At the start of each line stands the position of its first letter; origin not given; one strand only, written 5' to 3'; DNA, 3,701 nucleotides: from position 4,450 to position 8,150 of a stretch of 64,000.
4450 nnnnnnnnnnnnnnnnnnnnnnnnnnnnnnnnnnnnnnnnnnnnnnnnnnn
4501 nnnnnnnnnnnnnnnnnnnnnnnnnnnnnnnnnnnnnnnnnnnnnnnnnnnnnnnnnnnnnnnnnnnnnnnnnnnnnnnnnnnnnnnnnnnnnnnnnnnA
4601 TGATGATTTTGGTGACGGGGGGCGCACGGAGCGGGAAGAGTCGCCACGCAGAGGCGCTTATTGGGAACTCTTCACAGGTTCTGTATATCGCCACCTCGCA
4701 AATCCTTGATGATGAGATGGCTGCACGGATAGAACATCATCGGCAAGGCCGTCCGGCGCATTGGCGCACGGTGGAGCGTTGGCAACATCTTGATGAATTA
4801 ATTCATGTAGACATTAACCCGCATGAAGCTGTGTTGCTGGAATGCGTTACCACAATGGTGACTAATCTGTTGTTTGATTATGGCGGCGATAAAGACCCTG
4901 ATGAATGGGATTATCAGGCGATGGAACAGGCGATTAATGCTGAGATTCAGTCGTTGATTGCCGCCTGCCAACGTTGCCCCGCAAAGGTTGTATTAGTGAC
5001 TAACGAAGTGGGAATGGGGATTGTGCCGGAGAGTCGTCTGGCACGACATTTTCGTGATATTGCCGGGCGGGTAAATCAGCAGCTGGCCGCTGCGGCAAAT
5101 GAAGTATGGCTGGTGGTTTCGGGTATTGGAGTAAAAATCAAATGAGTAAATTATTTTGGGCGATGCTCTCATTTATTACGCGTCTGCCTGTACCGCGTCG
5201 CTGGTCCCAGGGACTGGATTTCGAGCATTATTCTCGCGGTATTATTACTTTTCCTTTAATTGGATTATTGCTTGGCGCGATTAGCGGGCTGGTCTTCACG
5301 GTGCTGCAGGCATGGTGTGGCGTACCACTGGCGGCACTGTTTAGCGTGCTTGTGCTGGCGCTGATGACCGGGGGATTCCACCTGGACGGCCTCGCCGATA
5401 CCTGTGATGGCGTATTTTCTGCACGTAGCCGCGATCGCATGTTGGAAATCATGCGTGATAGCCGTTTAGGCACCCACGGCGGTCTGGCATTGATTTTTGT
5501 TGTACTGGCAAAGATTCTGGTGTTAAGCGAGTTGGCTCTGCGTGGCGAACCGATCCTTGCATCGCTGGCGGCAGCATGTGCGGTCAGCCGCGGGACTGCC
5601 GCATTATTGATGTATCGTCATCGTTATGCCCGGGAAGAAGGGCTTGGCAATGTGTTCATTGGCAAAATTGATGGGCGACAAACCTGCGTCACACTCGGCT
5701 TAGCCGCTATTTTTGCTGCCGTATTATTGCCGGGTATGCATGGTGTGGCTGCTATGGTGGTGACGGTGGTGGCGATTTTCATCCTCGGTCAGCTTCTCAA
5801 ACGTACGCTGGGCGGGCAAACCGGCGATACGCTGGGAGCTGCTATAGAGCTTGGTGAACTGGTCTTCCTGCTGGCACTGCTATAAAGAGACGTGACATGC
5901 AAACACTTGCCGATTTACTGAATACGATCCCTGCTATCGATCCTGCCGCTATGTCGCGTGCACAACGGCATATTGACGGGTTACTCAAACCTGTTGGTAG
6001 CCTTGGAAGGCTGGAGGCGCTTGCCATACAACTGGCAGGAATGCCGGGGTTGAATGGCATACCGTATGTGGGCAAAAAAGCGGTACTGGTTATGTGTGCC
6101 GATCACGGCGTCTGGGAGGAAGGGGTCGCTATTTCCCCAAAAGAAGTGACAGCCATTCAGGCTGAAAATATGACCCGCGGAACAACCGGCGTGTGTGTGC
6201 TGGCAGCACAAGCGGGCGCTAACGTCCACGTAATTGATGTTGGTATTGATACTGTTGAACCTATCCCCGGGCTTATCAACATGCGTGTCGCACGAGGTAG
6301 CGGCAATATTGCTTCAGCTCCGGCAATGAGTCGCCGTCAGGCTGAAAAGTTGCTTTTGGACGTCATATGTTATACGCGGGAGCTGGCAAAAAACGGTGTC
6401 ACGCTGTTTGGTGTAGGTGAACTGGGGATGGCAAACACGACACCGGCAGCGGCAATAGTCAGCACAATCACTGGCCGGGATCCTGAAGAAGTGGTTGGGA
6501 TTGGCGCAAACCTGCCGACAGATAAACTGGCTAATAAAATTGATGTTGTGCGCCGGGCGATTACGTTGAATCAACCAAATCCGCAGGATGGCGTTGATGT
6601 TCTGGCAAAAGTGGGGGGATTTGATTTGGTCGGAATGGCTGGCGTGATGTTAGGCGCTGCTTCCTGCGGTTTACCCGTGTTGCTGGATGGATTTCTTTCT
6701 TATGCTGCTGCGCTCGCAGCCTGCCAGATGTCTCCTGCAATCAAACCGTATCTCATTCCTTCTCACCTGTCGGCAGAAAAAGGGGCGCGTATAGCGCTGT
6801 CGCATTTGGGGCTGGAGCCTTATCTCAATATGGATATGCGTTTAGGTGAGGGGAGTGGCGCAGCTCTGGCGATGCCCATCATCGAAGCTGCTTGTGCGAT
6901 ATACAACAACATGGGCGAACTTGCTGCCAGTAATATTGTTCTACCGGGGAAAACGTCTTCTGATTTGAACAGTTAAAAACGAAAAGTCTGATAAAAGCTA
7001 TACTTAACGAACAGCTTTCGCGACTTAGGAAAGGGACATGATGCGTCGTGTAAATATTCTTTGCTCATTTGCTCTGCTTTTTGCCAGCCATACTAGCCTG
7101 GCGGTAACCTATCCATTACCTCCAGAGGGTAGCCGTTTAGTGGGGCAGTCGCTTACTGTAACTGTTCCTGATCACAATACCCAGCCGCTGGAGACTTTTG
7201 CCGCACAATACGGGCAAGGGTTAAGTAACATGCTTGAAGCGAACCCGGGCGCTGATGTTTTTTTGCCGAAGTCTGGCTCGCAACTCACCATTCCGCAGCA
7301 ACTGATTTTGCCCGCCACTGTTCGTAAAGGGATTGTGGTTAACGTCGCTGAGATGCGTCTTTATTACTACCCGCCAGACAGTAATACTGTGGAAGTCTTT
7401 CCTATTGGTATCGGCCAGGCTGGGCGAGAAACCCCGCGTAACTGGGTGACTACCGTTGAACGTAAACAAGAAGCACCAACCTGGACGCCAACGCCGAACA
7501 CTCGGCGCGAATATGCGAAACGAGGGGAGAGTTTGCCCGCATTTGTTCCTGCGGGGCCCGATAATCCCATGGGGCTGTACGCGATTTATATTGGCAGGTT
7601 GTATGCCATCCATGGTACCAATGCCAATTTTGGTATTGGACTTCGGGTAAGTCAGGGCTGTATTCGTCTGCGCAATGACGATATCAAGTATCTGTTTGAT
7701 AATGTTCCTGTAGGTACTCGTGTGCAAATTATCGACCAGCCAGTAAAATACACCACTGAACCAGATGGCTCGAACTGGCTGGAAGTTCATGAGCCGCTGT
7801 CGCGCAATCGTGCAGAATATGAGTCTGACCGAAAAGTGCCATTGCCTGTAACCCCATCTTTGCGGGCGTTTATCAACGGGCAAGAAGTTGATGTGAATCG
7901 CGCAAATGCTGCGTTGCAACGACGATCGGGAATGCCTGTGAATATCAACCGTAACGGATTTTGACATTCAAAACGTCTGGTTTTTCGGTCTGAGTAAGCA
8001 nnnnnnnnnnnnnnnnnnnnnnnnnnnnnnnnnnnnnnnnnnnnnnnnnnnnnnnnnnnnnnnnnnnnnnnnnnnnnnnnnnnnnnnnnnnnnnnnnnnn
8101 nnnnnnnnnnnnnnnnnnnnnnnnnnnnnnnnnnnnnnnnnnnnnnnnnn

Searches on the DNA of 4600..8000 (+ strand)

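Call 43: search_dna_similar(query=window:4600-8000:+, collection=ecoli_genomes, mode=near, max_rows=5)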
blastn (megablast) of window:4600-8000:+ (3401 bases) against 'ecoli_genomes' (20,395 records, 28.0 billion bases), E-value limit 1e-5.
Records with a match: 5422; places in all: 5427; records where one place covers at least 80% of the query: 5400.
Genomes with a match: 5419 of 5426; with a place that covers at least 80% of the query: 5397. Places per genome that has any: lowest 1, median 1, highest 2. On chromosomes: 5422 places; on plasmids: 5.
Best place of each record, by identity: 95-99% 5422.
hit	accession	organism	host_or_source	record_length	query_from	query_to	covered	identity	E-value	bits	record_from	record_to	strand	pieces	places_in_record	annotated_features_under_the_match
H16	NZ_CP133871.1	Escherichia coli strain ES5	Homo sapiens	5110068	1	3401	100%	98.6%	0e+0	6026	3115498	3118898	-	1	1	cobT: nicotinate-nucleotide--dimethylbenzimidazole phosphoribosyltransferase | ldtA: L,D-transpeptidase | cobS: adenosylcobinamide-GDP ribazoletransferase | cobU: bifunctional adenosylcobinamide kinase/adenosylcobinamide-phosphate ...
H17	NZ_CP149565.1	Escherichia coli strain 1504D004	Sus scrofa domesticus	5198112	1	3401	100%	98.6%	0e+0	6026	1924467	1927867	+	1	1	cobT: nicotinate-nucleotide--dimethylbenzimidazole phosphoribosyltransferase | ldtA: L,D-transpeptidase | cobS: adenosylcobinamide-GDP ribazoletransferase | cobU: bifunctional adenosylcobinamide kinase/adenosylcobinamide-phosphate ...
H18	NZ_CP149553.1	Escherichia coli strain 1604D011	Sus scrofa domesticus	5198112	1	3401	100%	98.6%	0e+0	6026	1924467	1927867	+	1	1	cobT: nicotinate-nucleotide--dimethylbenzimidazole phosphoribosyltransferase | ldtA: L,D-transpeptidase | cobS: adenosylcobinamide-GDP ribazoletransferase | cobU: bifunctional adenosylcobinamide kinase/adenosylcobinamide-phosphate ...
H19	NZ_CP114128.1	Escherichia coli strain PE164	pig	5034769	1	3401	100%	98.6%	0e+0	6021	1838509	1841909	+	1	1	cobT: nicotinate-nucleotide--dimethylbenzimidazole phosphoribosyltransferase | ldtA: L,D-transpeptidase | cobS: adenosylcobinamide-GDP ribazoletransferase | cobU: bifunctional adenosylcobinamide kinase/adenosylcobinamide-phosphate ...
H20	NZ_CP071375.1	Escherichia coli strain E105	fish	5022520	1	3401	100%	98.6%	0e+0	6021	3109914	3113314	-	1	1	cobT: nicotinate-nucleotide--dimethylbenzimidazole phosphoribosyltransferase | ldtA: L,D-transpeptidase | cobS: adenosylcobinamide-GDP ribazoletransferase | cobU: bifunctional adenosylcobinamide kinase/adenosylcobinamide-phosphate ...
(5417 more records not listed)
